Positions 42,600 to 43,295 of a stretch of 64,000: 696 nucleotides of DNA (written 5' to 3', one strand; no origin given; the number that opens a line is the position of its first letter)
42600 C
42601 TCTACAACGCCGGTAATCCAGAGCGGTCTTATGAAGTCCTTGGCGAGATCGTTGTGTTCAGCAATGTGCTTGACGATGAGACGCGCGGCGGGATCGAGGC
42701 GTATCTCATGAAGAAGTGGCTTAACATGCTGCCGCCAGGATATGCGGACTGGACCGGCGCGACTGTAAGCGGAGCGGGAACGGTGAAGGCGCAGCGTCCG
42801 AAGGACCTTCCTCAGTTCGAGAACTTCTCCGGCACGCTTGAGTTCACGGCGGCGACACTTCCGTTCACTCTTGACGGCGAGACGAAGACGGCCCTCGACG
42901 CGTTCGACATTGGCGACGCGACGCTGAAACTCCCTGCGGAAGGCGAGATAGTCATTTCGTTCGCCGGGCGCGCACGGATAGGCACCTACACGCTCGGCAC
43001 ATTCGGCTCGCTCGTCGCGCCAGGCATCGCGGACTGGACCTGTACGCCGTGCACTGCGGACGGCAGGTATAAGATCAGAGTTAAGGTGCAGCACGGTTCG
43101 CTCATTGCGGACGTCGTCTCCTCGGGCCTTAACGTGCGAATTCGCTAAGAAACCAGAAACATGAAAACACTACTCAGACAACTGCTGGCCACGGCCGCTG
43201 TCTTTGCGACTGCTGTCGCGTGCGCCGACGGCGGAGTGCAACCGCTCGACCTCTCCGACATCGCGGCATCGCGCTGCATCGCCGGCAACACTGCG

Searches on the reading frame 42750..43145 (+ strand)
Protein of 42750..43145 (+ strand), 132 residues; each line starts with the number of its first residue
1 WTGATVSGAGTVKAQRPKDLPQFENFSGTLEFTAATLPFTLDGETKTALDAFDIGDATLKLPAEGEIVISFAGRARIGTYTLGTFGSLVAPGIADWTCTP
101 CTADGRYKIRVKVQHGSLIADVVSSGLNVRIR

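Call 10: find_homologous_proteins(query=A2, max_evalue=0.001)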
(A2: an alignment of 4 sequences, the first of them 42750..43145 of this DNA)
Query A2 (4 sequences) (132 aa, profile of the alignment): 16 proteins with E <= 0.001 among 4225 candidates.
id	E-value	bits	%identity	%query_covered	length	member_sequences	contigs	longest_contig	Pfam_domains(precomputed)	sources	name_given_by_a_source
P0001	3.0e-51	191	81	100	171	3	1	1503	-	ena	-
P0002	3.0e-48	181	74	100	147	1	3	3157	-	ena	-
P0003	1.8e-47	179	71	100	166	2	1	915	-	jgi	jgi:hypothetical protein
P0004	1.7e-44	169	65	100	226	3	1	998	-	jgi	jgi:hypothetical protein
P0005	3.4e-44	168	65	100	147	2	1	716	-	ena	-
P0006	2.6e-42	162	61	100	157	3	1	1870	-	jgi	-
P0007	1.8e-37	146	54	100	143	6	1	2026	-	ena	-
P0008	2.5e-32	130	55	100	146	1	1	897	-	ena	-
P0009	4.5e-32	129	34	98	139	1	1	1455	-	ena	-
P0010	9.4e-30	121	27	98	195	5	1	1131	-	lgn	-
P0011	6.2e-26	109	-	-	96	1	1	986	-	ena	-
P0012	6.4e-24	102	41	29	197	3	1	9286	-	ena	-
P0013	6.7e-20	89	38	21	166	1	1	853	-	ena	-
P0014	1.1e-17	82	40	23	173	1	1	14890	-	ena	-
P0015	2.9e-17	81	-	-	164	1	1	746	-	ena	-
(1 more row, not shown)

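Call 19: find_related_loci(query=A4, collection=genome_contigs, flank=10000)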
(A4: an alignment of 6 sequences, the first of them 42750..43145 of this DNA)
Query A4 (132 aa) in genome_contigs; peptide patterns used: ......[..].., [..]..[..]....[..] (x = any residue, [..] = any of these).
29 stretches matched a pattern; 3 encode a relative of the query (tblastn E <= 1e-3); 2 distinct loci.
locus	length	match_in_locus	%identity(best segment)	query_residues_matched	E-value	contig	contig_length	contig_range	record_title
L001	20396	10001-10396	98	1-132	8e-86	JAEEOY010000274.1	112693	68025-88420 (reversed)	MAG: Kiritimatiellae bacterium isolate Tb.RUG.298 NODE_5569585_length_112693_cov_2.288355, whole genome shotgun sequence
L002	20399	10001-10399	71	1-132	1e-58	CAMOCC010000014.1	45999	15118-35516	MAG: uncultured Verrucomicrobia bacterium isolate SRR873601_bin.89_metaWRAP_v1.3_MAG genome assembly, contig: NODE_1590_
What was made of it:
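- Tried and rejected: A narrow alignment found only 2 genome loci (call 19).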

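Call 24: predict_structure(alignment_id=A3)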
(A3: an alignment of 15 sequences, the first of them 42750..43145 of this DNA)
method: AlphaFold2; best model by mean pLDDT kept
length: 132 residues; sequences in the alignment: 15
mean_pLDDT: 72.5   pTM: 0.62
mean pLDDT of the five models: 72.5, 49.5, 45.7, 44.1, 43.6
residues with pLDDT >= 90: 0; 70-90: 89; 50-70: 31; < 50: 12
segments of 3 or more residues with pLDDT < 50: 1-7, 128-132
pLDDT, mean of each block of 10 residues (from residue 1): 43 62 64 79 70 76 83 82 80 76 81 85 67 42
secondary structure, 60 per line:
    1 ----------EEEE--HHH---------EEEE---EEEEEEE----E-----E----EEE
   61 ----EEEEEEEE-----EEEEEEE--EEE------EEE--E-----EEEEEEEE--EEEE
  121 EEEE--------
elements in order: E11-14 E29-32 E36-42 E58-60 E65-72 E78-84 E87-89 E96-98 E107-114 E117-124

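Call 26: search_protein_representatives(alignment_id=A3)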
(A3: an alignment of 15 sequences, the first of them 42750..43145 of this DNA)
Query: 15 sequences, 134 profile positions. Proteins with E-value up to 0.001 (for the whole library): 143; up to 1e-10: 20; up to 1e-30: 5. The best 143 are listed.
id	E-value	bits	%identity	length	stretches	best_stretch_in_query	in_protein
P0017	9.5e-50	184.6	-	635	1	1-134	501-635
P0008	3.5e-47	176.3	-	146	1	1-134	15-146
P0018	1.3e-46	174.4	-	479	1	1-134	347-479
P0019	1.8e-37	144.9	-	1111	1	1-133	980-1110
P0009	5.9e-32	127.0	-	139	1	1-134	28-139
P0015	3.0e-27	111.7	-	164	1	2-134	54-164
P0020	7.0e-27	110.6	-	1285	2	1-134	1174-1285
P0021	6.2e-26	107.5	-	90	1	45-134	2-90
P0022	2.3e-25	105.7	-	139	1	44-134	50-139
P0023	4.0e-23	98.4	-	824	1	1-134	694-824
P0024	7.8e-21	91.0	-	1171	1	1-119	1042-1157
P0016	1.5e-20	90.0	-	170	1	1-134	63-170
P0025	7.5e-17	78.1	-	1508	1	5-134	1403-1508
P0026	8.7e-17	77.9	-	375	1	1-134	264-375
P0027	9.5e-15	71.3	-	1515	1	3-133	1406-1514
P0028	7.9e-13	65.1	-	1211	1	4-134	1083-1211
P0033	1.2e-10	58.0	-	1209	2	1-134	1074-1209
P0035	1.7e-10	57.5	-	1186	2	5-134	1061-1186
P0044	5.0e-09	52.8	-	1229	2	2-134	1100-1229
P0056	5.5e-08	49.4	-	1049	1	1-134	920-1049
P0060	8.8e-08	48.7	-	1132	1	1-134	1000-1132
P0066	1.9e-07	47.7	-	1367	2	3-134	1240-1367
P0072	4.6e-07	46.4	-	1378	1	1-134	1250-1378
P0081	9.2e-07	45.4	-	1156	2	3-134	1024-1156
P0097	7.3e-06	42.5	-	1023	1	1-134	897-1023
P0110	3.4e-05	40.4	-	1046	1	2-133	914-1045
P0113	4.6e-05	39.9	-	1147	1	1-134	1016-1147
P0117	5.2e-05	39.8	-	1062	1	2-134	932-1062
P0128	1.7e-04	38.1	-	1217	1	3-134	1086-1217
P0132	2.4e-04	37.6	-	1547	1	1-134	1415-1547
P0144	4.8e-04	36.6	-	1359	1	5-134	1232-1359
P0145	5.2e-04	36.5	-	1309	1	6-133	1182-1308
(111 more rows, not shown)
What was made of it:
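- Tried and rejected: The exhaustive search was needed (call 26).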

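Call 28: fold_search(model_id=the predicted structure, library=pdb)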
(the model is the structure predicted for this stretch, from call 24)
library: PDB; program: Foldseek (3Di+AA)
matches with E <= 10: 96; with E <= 0.001: 0
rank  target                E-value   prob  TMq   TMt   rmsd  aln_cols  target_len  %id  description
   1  1dab                  1.2e-01  0.91  0.48  0.14   6.8       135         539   16  The Structure of Bordetella Pertussis Virulence Factor P.69 Pertactin (released 1999-12-15)
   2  2iou_G                2.8e-01  0.63  0.43  0.14   7.0       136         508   17  Major Tropism Determinant P1 (Mtd-P1) Variant Complexed with Bordetella brochiseptica Virulence Factor Pertactin extra (released 2007-10-23)
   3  8e7f                  3.0e-01  0.28  0.34  0.10   9.0       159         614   10  Crystal structure of the autotransporter Ssp from Serratia marcescens. (released 2023-03-08)
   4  3h09_B                5.0e-01  0.13  0.28  0.06   9.9       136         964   12  The structure of Haemophilus influenzae IgA1 protease (released 2009-04-21)
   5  3h09_A                7.3e-01  0.06  0.22  0.05  11.7       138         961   12  The structure of Haemophilus influenzae IgA1 protease (released 2009-04-21)
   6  7koh_C                9.7e-01  0.13  0.32  0.10   9.6       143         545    9  Crystal structure of antigen 43 from Escherichia coli EDL933 (released 2022-03-09)
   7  9g8d_B                2.5e+00  0.12  0.17  0.05   2.8        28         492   25  Crystal structure of the photosensory core module (PCM) of a cyano-phenylalanine mutant oCNF192 of the bathy phytochro (released 2024-11-27)
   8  3syj                  2.5e+00  0.12  0.36  0.08   7.5       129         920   11  Crystal structure of the Haemophilus influenzae Hap adhesin (released 2011-08-24)
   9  9d85_P                2.5e+00  0.10  0.13  0.22   3.5        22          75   23  Structure of the KEOPS complex (Cgi121/Bud32/Kae1/Pcc1) bound to tRNA in a distorted tRNA conformation (released 2024-12-18)
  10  5nms_A                3.5e+00  0.08  0.14  0.13  11.0        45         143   18  Hsp21 dodecamer, structural model based on cryo-EM and homology modelling (released 2017-05-03)
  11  7koh_D                3.7e+00  0.14  0.45  0.13   7.7       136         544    9  Crystal structure of antigen 43 from Escherichia coli EDL933 (released 2022-03-09)
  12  8rjp_B                3.9e+00  0.11  0.18  0.05   2.6        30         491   23  Serial femtosecond X-ray structure of a fluorescence optimized bathy phytochrome PAiRFP2 derived from wild-type Agp2 i (released 2025-05-14)
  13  9vx6_P                4.1e+00  0.13  0.13  0.04   0.8        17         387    6  Helical structure of gRNA-tDNA SPARDA complex (released 2026-01-14)
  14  8rjr_B                4.1e+00  0.10  0.18  0.05   2.8        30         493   23  Serial femtosecond X-ray structure of a fluorescence optimized bathy phytochrome PAiRFP2 derived from wild-type Agp2 i (released 2025-05-14)
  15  3eno_C                4.1e+00  0.06  0.13  0.21   3.4        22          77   23  Crystal structure of Pyrococcus furiosus Pcc1 in complex with Thermoplasma acidophilum Kae1 (released 2008-10-28)
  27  6baf                  5.8e+00  0.11  0.15  0.07   4.2        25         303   16  Structure of the chromophore binding domain of Stigmatella aurantiaca phytochrome P1, wild-type (released 2018-09-19)
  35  4yl9_C                6.1e+00  0.06  0.14  0.15  10.2        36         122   17  Crystal Structure of wild-type of hsp14.1 from Sulfolobus solfatataricus P2 (released 2015-11-04)
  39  4ylc_A                6.1e+00  0.04  0.14  0.15   5.6        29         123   17  Crystal Structure of Del-C4 mutant of hsp14.1 from Sulfolobus solfatataricus P2 (released 2015-11-04)
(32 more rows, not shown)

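Call 37: search_protein_families(library=pfam, alignment_id=A5, max_evalue=10)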
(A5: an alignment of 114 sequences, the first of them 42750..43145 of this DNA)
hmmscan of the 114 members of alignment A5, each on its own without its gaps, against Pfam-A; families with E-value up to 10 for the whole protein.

A. member 1, window:42750-43145:+ (132 aa): 0 families

B. families by the number of members that match (of 114 scanned): 32 families (the first 25 are shown)
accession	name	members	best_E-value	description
PF07451.17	SpoVAD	1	0.00013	Stage V sporulation protein AD (SpoVAD)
PF20577.3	Phage_ORF5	1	0.0072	Phage ORF5 protein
PF23536.1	TraK_C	1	0.0088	TraK C-terminal domain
PF17845.7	FbpC_C_terminal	1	0.0098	FbpC C-terminal regulatory nucleotide binding domain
PF17152.10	CHASE8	1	0.044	Periplasmic sensor domain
PF18565.7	Glyco_hydro2_C5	1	0.056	Glycoside hydrolase family 2 C-terminal domain 5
PF25564.1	DUF7933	1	0.057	Domain of unknown function (DUF7933)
PF03413.25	PepSY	1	0.065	Peptidase propeptide and YPEB domain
PF05079.17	DUF680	1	0.076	Protein of unknown function (DUF680)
PF02773.21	S-AdoMet_synt_C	1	0.081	S-adenosylmethionine synthetase, C-terminal domain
PF03422.21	CBM_6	1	0.088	Carbohydrate binding module (family 6)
PF02924.19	HDPD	1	0.09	Bacteriophage lambda head decoration protein D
PF17037.10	CBP_BcsO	1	0.097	Cellulose biosynthesis protein BcsO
PF25441.1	Hexapep_UGP3_C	1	0.11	UGP3-like, C-terminal hexapeptide repeats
PF01557.24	FAA_hydrolase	1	0.11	Fumarylacetoacetate (FAA) hydrolase C-terminal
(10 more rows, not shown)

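Call 38: search_protein_families(library=ncbifam, alignment_id=A5, max_evalue=10)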
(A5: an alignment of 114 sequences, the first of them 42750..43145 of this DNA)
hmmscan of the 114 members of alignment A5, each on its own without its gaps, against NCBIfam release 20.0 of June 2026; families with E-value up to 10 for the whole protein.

A. member 1, window:42750-43145:+ (132 aa): 0 families

B. families by the number of members that match (of 114 scanned): 39 families (the first 25 are shown)
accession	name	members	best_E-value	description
NF052635.1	rOmpA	2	0.011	out membrane protein rOmpA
NF041561.1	PraA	2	0.015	alkane oxidation protein activator PraA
NF006180.0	PRK08313.1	2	0.022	thiolase domain-containing protein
TIGR02845.1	spore_V_AD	1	3.2e-05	stage V sporulation protein AD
NF006160.0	PRK08304.1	1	0.00031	stage V sporulation protein AD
NF009069.0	PRK12404.1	1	0.0019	stage V sporulation protein AD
NF040680.1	chromo_anti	1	0.0038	enediyne antibiotic chromoprotein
NF003247.0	PRK04204.1-3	1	0.0071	RNA 3'-terminal phosphate cyclase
NF041539.1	choice_anch_R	1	0.0077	choice-of-anchor R domain-containing protein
NF007409.0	PRK09945.1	1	0.0081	hypothetical protein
NF011295.0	PRK14708.1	1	0.0088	flagellin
NF045619.1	adhes_GNV_Cterm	1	0.01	BapA/Bap/LapF family large adhesin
NF011356.0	PRK14774.1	1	0.013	lipoprotein signal peptidase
NF003661.0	PRK05291.1-3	1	0.014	tRNA uridine-5-carboxymethylaminomethyl(34) synthesis GTPase MnmE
NF007802.0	PRK10508.1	1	0.017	luciferase-like monooxygenase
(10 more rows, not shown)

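Call 39: find_homologous_proteins(query=A5, max_evalue=0.001)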
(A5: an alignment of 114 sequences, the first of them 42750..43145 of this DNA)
Query A5 (114 sequences) (132 aa, profile of the alignment): 8 proteins with E <= 0.001 among 4956 candidates.
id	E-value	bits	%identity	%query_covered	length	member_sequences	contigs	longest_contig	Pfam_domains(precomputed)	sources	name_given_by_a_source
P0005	2.3e-35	140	65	100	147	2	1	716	-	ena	-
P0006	4.5e-34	136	61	100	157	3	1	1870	-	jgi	-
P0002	1.1e-33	134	74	100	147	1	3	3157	-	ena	-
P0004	1.9e-33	134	65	100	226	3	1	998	-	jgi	jgi:hypothetical protein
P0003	1.3e-32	131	71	100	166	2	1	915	-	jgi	jgi:hypothetical protein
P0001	3.5e-32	130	81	100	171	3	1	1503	-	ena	-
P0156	2.1e-20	91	37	45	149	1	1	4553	-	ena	-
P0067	5.4e-5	42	50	8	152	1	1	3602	-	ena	-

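Call 40: list_cluster_members(proteins=[P0019, P0020, P0025, P0028, P0033, P0035, P0044, P0056, P0066, P0072])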
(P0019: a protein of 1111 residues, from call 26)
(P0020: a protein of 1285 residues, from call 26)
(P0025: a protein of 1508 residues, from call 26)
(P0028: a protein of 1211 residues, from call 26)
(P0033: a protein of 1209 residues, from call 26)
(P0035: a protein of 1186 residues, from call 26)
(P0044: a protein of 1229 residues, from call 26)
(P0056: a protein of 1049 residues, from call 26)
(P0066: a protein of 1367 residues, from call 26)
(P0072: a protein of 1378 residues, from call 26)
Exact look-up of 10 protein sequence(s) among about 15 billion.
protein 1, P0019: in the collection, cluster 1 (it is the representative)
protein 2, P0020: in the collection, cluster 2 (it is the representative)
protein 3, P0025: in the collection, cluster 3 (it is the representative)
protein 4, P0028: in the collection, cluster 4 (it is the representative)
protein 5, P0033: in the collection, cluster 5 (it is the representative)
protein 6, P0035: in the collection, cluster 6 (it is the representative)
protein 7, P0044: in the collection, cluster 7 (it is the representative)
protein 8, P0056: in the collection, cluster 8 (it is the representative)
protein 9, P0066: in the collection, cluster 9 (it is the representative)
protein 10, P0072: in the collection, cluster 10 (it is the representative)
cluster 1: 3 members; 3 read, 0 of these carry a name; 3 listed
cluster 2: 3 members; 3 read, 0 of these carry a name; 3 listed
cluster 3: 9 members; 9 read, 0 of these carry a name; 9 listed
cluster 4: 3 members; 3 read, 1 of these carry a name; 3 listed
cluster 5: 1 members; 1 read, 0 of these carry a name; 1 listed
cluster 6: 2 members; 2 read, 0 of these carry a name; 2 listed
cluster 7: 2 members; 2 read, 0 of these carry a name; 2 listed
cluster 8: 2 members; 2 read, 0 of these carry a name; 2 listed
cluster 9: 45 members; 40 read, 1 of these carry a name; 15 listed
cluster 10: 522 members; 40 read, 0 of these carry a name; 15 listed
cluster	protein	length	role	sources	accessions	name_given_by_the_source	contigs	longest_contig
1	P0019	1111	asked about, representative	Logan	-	-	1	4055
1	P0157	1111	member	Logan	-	-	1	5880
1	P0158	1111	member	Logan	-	-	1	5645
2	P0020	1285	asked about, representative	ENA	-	-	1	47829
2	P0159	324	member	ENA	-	-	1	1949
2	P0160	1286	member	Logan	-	-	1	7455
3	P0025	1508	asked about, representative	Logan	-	-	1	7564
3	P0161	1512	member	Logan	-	-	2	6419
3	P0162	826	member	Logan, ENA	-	-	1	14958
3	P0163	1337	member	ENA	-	-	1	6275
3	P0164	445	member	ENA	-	-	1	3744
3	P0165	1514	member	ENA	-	-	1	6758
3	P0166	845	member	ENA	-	-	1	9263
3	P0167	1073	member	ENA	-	-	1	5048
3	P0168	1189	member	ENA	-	-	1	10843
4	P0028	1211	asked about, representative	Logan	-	-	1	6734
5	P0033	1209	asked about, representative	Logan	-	-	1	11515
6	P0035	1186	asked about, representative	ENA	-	-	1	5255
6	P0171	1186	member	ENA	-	-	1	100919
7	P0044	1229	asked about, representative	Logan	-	-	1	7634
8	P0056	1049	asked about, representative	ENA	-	-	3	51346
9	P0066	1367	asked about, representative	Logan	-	-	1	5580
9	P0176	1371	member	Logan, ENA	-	-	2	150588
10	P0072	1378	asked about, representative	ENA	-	-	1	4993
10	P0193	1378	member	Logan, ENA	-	-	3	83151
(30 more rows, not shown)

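Call 41: find_encoding_contigs(protein=P0176, flank=10000, max_places=2)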
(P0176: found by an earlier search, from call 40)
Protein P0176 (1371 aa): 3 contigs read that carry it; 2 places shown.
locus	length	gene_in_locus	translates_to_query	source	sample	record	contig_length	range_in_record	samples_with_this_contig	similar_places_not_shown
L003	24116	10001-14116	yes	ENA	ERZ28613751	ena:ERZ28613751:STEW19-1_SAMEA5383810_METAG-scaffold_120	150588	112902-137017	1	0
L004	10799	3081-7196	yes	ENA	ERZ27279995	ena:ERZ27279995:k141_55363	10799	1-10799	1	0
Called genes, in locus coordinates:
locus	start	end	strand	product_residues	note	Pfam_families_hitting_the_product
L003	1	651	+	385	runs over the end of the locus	PF13377:Peripla_BP_3, PF12833:HTH_18, PF00165:HTH_AraC (weak)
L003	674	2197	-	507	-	-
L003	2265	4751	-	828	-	PF07944:Beta-AFase-like_GH127_cat, PF20736:Glyco_hydro127M, PF20737:Glyco_hydro127C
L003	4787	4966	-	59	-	-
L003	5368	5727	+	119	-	PF02604:PhdYeFM_antitox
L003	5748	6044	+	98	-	PF05016:ParE_toxin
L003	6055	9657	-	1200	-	PF22666:Glyco_hydro_2_N2, PF00703:Glyco_hydro_2, PF02836:Glyco_hydro_2_C (weak), PF17786:Mannosidase_ig, PF17753:Ig_mannosidase, PF18368:Ig_GlcNase, PF01156:IU_nuc_hydro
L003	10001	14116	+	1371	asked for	-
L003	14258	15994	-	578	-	-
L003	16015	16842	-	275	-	-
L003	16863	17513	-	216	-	PF00677:Lum_binding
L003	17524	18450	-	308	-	PF00383:dCMP_cyt_deam_1, PF14437:MafB19-deam, PF01872:RibD_C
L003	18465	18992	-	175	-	PF01029:NusB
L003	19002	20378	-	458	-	PF02952:Fucose_iso_C (weak)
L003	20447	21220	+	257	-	PF00849:PseudoU_synth_2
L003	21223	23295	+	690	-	-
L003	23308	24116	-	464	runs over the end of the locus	PF12838:Fer4_7 (weak), PF13187:Fer4_9 (weak), PF25160:LdpA_Fe-S-bd (weak), PF00037:Fer4, PF12837:Fer4_6, PF13237:Fer4_10 (weak), PF12838:Fer4_7 (weak), PF02906:Fe_hyd_lg_C, +5 more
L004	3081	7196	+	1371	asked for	-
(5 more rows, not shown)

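Call 42: predict_structure(alignment_id=A5)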
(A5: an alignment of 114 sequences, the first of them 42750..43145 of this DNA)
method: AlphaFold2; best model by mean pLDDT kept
length: 132 residues; sequences in the alignment: 114
mean_pLDDT: 89.1   pTM: 0.76
mean pLDDT of the five models: 89.1, 77.5, 76.6, 72.9, 71.4
residues with pLDDT >= 90: 93; 70-90: 31; 50-70: 7; < 50: 1
segments of 3 or more residues with pLDDT < 50: none
pLDDT, mean of each block of 10 residues (from residue 1): 80 89 91 94 94 94 93 93 94 87 87 93 76 51
secondary structure, 60 per line:
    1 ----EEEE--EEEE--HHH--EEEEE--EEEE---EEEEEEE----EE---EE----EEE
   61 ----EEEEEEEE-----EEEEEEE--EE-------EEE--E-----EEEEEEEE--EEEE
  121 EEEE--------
elements in order: E5-8 E11-14 E22-26 E29-32 E36-42 E58-60 E65-72 E78-84 E96-98 E107-114 E117-124
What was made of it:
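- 42750..43145 (+): CTD of P4, 132 aa. The tail GLNVRIR is at 43125-43145. This is the sequence modelled by AlphaFold. AF2 model pLDDT 89.1 and pTM 0.76, beta-helix-like, with the last 8 residues unpaired (call 42).
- On Classical autotransporter (T5aSS): The CTD is modelled as a beta-helix (call 42).
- On OMP beta-signal (BAM substrate): The domain is not a barrel (call 42).
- A deep-MSA AF2 model has pLDDT 89, but the last 8 residues have no strand pairing and pLDDT falls to about 67 and then 51 (call 42). AF2 with 114 sequences does not pack the tail: no strand pairing and pLDDT of 51-67 (call 42).
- Tried and rejected: Replaced by the deep-MSA model (calls 24, 42).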

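Call 46: fold_search(model_id=the predicted structure, library=pdb)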
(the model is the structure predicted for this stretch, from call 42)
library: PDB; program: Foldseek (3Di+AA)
matches with E <= 10: 174; with E <= 0.001: 0
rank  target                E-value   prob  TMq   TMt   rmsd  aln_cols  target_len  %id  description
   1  7jvi_A                1.0e-02  0.99  0.49  0.19   8.0       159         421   17  Crystal structure of a beta-helix domain retrieved from capybara gut metagenome (released 2021-09-08)
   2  1dab                  2.4e-02  0.97  0.47  0.14   8.6       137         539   16  The Structure of Bordetella Pertussis Virulence Factor P.69 Pertactin (released 1999-12-15)
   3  3syj                  2.1e-01  0.63  0.44  0.09   6.9       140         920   11  Crystal structure of the Haemophilus influenzae Hap adhesin (released 2011-08-24)
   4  2iou_G                3.0e-01  0.54  0.43  0.14   8.6       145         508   12  Major Tropism Determinant P1 (Mtd-P1) Variant Complexed with Bordetella brochiseptica Virulence Factor Pertactin extra (released 2007-10-23)
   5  8e7f                  3.0e-01  0.14  0.29  0.09  10.9       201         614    9  Crystal structure of the autotransporter Ssp from Serratia marcescens. (released 2023-03-08)
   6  7koh_C                4.7e-01  0.28  0.39  0.12   9.3       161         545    7  Crystal structure of antigen 43 from Escherichia coli EDL933 (released 2022-03-09)
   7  3h09_A                5.0e-01  0.28  0.39  0.08   7.1       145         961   10  The structure of Haemophilus influenzae IgA1 protease (released 2009-04-21)
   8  3h09_B                8.4e-01  0.33  0.43  0.08   7.2       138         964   11  The structure of Haemophilus influenzae IgA1 protease (released 2009-04-21)
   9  7koh_A                1.1e+00  0.09  0.30  0.11  10.7       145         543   11  Crystal structure of antigen 43 from Escherichia coli EDL933 (released 2022-03-09)
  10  1k4z_A                1.4e+00  0.05  0.23  0.21  14.6       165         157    8  C-terminal Domain of Cyclase Associated Protein (released 2002-03-13)
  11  7ko9                  1.6e+00  0.08  0.30  0.10   9.7       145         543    8  Crystal structure of antigen 43 from uropathogenic Escherichia coli UTI89 (released 2022-03-09)
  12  5j44_A                2.4e+00  0.08  0.35  0.07   8.7       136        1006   15  Crystal structure of the Secreted Extracellular protein A (SepA) from Shigella flexneri (released 2017-04-12)
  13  9g8d_B                2.5e+00  0.09  0.16  0.05   2.4        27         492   26  Crystal structure of the photosensory core module (PCM) of a cyano-phenylalanine mutant oCNF192 of the bathy phytochro (released 2024-11-27)
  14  6g1z_A                2.5e+00  0.08  0.16  0.05   2.3        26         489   27  Crystal structure of a fluorescence optimized bathy phytochrome PAiRFP2 derived from wild-type Agp2 in its Pfr state. (released 2018-11-28)
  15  8rjp_B                2.7e+00  0.10  0.18  0.05   2.4        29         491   24  Serial femtosecond X-ray structure of a fluorescence optimized bathy phytochrome PAiRFP2 derived from wild-type Agp2 i (released 2025-05-14)
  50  4ylc_B                6.1e+00  0.03  0.14  0.15   5.6        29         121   17  Crystal Structure of Del-C4 mutant of hsp14.1 from Sulfolobus solfatataricus P2 (released 2015-11-04)
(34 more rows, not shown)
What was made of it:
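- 42750..43145 (+): Foldseek results in call 46.
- On Classical autotransporter (T5aSS): Foldseek places the CTD next to pertactin, Hap and Ag43 (call 46).
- Closest known: Autotransporter and PEP-CTERM-terminated PATR beta-helix proteins. Same: The CTD model superposes weakly on pertactin, Hap and Ag43 passenger helices (call 46).
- Closest known: Beta-helix binding modules: CBM89. Same: Best structural match: 7jvi_A, E=0.01 (call 46).
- The best matches are the xylan-binding CBM89 (7jvi_A, E=0.01, probability 0.99) and pertactin (E=0.024) (call 46).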

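Call 61: list_cluster_members(proteins=[P0132, P0144, P0145, P0128, P0117, P0113, P0110, P0097, P0081, P0060])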
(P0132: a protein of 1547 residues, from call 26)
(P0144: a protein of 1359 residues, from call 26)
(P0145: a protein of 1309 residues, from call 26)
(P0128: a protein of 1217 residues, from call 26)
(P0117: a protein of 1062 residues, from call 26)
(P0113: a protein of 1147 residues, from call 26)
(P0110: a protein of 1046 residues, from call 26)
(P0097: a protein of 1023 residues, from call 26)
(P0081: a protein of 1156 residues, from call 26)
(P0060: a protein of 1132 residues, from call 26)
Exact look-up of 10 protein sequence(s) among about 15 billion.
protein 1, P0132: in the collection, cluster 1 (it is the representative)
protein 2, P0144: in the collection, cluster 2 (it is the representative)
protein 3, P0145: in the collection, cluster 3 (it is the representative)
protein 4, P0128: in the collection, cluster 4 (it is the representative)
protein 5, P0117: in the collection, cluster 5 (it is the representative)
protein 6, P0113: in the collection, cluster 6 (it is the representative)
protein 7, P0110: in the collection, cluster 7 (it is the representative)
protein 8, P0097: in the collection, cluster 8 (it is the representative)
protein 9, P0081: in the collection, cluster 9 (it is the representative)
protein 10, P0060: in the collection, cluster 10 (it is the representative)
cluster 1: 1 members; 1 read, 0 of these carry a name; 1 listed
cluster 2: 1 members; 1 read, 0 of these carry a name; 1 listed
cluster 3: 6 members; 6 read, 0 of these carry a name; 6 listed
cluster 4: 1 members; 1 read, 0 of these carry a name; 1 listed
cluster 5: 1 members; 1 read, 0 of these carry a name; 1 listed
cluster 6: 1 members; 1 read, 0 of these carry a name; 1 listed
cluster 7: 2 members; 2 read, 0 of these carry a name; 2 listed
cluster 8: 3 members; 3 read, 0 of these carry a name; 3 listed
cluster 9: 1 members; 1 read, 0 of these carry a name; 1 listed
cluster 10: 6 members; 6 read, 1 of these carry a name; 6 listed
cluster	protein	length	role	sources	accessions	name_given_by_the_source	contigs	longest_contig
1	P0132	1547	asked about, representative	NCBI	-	-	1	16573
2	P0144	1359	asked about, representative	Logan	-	-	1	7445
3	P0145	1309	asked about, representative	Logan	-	-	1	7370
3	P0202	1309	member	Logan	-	-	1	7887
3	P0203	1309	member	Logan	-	-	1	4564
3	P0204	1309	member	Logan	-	-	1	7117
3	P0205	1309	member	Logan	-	-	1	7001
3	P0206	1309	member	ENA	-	-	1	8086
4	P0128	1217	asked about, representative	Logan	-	-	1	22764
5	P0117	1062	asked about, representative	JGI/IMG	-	-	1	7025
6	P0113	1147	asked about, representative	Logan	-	-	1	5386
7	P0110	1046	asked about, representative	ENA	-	-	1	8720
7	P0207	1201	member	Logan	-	-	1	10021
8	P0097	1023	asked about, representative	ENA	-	-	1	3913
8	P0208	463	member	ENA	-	-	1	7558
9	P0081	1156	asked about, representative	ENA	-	-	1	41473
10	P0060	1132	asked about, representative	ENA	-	-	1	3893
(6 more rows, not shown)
